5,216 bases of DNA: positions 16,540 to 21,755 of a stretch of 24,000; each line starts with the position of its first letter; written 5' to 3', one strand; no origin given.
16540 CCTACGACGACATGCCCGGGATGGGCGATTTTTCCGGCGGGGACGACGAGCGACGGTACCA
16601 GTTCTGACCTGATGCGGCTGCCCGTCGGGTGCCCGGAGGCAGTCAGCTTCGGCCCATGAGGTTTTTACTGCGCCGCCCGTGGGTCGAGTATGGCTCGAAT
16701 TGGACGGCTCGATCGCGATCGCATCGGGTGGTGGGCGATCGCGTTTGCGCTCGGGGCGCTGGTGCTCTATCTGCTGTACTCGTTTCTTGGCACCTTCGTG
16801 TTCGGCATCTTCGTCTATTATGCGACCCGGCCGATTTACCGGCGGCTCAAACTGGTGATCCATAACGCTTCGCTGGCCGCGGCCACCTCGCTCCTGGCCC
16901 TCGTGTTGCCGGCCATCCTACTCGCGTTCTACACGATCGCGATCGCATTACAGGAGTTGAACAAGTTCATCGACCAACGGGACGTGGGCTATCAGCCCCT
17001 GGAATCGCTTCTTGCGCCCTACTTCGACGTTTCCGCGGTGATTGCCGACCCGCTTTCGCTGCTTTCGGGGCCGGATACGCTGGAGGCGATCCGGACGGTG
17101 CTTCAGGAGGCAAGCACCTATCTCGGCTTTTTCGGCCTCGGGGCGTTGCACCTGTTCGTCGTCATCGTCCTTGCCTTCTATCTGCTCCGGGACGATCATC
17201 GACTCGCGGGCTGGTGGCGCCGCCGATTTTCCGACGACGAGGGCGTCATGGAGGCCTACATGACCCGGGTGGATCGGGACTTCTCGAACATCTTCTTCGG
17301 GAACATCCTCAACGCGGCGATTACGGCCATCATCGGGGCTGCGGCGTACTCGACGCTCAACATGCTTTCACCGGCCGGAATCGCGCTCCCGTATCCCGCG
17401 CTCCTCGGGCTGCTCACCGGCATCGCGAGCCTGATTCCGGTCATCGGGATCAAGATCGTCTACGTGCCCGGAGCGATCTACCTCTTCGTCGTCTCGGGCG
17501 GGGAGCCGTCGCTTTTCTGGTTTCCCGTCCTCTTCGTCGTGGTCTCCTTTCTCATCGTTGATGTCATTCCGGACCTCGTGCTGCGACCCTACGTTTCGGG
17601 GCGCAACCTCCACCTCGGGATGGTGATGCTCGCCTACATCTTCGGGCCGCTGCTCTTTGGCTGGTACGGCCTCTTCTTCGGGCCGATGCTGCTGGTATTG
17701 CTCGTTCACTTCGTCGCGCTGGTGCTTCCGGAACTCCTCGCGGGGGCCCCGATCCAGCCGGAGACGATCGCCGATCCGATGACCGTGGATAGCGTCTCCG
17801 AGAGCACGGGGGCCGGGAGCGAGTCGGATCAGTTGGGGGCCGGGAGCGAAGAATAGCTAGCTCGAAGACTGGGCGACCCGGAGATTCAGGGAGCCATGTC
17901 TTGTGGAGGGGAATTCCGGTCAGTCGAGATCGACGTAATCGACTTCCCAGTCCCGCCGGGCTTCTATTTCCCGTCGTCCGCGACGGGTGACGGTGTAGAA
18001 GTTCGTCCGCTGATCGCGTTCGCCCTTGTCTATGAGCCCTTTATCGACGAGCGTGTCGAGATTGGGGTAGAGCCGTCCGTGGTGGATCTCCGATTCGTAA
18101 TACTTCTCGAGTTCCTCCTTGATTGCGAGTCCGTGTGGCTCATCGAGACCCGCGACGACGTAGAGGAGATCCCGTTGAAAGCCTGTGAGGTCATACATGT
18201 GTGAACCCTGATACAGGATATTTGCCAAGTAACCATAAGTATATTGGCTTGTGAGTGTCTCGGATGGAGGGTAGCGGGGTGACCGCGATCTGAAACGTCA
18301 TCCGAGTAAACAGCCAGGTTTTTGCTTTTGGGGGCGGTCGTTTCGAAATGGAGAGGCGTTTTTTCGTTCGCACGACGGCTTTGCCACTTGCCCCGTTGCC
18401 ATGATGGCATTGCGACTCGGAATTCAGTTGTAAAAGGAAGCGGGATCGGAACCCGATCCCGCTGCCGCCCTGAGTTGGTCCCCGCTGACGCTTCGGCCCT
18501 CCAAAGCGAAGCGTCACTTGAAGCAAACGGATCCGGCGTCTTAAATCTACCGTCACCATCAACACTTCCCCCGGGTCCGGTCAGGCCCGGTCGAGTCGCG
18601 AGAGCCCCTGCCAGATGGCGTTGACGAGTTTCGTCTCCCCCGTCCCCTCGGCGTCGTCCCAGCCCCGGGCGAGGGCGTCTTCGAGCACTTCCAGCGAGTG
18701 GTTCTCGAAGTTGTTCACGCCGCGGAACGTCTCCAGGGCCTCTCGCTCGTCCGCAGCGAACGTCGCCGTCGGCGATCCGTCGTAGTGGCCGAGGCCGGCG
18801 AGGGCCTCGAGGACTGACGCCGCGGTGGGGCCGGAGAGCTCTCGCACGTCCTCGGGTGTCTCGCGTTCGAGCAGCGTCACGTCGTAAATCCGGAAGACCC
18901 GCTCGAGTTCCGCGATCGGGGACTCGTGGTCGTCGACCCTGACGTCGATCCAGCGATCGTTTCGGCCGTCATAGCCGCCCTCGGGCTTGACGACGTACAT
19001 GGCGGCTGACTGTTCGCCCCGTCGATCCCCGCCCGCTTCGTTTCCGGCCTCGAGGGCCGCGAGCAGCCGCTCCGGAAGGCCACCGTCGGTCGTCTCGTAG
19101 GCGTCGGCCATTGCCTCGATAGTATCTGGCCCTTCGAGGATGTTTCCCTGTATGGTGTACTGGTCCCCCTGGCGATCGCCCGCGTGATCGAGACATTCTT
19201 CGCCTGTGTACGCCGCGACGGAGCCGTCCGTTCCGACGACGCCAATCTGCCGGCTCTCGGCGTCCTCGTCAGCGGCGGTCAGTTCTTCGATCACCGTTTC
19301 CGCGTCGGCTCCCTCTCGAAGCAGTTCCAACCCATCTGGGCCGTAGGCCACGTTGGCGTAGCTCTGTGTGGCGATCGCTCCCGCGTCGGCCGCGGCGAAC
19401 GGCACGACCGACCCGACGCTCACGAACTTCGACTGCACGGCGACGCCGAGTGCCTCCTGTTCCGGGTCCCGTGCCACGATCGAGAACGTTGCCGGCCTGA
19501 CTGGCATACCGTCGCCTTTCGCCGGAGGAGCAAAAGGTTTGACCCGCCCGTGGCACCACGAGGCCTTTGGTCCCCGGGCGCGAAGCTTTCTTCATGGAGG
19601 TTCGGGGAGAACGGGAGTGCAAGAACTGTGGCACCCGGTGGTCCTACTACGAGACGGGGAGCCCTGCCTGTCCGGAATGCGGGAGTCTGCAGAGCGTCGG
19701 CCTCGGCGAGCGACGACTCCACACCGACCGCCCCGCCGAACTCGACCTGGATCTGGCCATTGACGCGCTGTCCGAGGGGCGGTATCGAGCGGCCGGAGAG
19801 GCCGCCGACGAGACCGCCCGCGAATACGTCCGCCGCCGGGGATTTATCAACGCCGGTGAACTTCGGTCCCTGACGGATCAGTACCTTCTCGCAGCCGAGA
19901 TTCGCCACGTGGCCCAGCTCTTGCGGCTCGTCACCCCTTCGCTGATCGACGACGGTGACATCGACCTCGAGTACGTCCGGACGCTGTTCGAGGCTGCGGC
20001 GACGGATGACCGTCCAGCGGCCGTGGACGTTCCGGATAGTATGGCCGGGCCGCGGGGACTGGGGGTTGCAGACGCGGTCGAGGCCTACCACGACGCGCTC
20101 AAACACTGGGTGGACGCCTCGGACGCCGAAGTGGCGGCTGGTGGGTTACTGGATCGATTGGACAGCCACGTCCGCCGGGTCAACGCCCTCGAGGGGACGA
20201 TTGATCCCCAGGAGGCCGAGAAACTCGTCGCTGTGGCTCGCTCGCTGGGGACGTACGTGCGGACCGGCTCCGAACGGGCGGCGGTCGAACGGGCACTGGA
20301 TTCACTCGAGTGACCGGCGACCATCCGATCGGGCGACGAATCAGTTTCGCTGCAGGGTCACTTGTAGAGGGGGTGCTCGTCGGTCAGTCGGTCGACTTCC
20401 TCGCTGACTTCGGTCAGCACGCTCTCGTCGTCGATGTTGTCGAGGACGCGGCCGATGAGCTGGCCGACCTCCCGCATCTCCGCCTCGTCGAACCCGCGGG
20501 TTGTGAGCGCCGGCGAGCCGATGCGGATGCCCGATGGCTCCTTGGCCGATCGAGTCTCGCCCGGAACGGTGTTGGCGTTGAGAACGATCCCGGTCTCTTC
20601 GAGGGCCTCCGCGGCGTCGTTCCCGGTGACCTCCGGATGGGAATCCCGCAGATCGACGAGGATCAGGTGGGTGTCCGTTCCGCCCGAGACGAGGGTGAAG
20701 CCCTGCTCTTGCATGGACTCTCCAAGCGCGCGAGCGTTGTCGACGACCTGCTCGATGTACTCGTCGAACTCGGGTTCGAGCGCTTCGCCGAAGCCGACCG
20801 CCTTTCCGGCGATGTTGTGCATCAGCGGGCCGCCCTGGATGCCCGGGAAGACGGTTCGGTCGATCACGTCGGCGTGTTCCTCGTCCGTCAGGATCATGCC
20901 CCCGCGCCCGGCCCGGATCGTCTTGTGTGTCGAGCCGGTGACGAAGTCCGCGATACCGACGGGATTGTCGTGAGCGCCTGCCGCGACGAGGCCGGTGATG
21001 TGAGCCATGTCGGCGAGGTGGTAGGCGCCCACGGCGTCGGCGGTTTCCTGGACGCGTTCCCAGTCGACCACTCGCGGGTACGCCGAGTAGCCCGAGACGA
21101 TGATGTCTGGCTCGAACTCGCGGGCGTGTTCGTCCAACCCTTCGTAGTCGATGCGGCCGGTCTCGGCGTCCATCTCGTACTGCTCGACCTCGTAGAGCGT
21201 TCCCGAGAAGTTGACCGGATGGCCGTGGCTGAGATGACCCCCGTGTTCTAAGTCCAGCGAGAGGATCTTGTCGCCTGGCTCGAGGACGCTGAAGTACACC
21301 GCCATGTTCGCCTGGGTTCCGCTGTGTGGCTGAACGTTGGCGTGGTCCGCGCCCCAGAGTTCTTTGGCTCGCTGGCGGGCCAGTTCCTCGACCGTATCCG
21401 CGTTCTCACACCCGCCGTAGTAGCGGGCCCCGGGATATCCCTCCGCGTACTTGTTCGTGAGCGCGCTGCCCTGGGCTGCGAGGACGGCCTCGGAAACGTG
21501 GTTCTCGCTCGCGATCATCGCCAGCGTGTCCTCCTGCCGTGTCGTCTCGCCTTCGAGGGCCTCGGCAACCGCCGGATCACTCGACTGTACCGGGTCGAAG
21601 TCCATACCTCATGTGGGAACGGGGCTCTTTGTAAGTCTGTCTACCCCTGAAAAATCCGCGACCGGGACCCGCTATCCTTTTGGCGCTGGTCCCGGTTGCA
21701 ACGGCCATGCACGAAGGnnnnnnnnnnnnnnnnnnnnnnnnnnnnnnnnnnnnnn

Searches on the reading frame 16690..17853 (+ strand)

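Call 17: search_protein_families(library=pfam, proteins=[window:16690-17853:+], max_evalue=0.001)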
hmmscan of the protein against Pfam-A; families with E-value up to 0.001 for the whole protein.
window:16690-17853:+ (388 aa): 1 family
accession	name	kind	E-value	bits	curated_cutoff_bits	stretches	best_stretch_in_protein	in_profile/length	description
PF01594.21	AI-2E_transport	-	1.7e-36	126.5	34.3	1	16-342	4-323/327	AI-2E family transporter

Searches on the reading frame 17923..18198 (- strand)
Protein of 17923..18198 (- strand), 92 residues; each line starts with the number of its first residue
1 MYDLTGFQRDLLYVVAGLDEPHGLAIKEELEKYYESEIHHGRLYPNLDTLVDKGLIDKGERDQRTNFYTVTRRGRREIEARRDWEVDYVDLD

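Call 69: search_protein_families(library=pfam, proteins=[window:17923-18198:-], max_evalue=0.01)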
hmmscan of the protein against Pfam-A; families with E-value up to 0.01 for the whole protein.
window:17923-18198:- (92 aa): 2 families
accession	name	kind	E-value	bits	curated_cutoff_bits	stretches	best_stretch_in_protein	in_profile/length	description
PF03551.20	PadR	-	1.6e-16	60.5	27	1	12-79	2-74/75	Transcriptional regulator PadR-like family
PF14947.12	HTH_45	-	0.0061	17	25.5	1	34-77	27-65/77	Winged helix-turn-helix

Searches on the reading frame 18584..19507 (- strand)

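Call 17: search_protein_families(library=pfam, proteins=[window:18584-19507:-], max_evalue=0.001)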
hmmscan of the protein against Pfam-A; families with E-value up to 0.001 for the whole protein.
window:18584-19507:- (308 aa): 2 families
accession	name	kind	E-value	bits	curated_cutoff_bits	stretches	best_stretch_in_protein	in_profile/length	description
PF06267.17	DUF1028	-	5.8e-78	261.6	26.2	1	7-201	1-193/193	Family of unknown function (DUF1028)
PF08823.16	PG_binding_2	-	6.9e-14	52.3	21.1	1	211-280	1-60/74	Putative peptidoglycan binding domain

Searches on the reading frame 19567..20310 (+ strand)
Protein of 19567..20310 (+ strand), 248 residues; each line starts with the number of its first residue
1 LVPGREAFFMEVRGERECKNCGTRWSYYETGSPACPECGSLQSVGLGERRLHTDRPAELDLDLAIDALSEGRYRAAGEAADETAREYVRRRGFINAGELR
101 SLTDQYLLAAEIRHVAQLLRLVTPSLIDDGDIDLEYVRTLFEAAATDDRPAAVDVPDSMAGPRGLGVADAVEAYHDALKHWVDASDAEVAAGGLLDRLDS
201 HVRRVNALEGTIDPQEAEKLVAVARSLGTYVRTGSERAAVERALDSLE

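Call 17: search_protein_families(library=pfam, proteins=[window:19567-20310:+], max_evalue=0.001)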
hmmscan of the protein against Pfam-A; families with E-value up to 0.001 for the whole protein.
window:19567-20310:+ (248 aa): 1 family
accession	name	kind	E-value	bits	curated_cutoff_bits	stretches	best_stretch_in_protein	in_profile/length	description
PF23430.1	DUF7117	-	2.3e-80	270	28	1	10-246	1-231/232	Family of unknown function (DUF7117)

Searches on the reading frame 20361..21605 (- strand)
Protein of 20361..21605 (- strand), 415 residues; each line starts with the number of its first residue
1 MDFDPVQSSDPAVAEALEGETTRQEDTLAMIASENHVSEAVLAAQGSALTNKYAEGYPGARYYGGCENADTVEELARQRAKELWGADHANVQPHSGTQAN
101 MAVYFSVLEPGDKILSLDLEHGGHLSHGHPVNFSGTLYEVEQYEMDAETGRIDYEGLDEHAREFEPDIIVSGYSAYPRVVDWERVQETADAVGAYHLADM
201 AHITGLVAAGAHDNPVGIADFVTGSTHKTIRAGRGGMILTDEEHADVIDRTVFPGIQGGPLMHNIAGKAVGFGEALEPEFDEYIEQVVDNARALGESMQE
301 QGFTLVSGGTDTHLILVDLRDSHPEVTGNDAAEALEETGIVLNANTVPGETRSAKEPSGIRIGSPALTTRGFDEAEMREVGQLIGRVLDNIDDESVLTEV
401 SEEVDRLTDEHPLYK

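Call 17: search_protein_families(library=pfam, proteins=[window:20361-21605:-], max_evalue=0.001)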
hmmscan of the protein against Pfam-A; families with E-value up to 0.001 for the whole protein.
window:20361-21605:- (415 aa): 3 families
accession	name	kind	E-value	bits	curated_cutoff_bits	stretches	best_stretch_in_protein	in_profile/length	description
PF00464.25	SHMT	-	3.7e-150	500.4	27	1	7-384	2-399/399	Serine hydroxymethyltransferase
PF00155.27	Aminotran_1_2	-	2.9e-09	37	19.7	1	76-373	47-355/361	Aminotransferase class I and II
PF01212.27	Beta_elim_lyase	-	7.5e-08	32.5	27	1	70-344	32-274/288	Beta-eliminating lyase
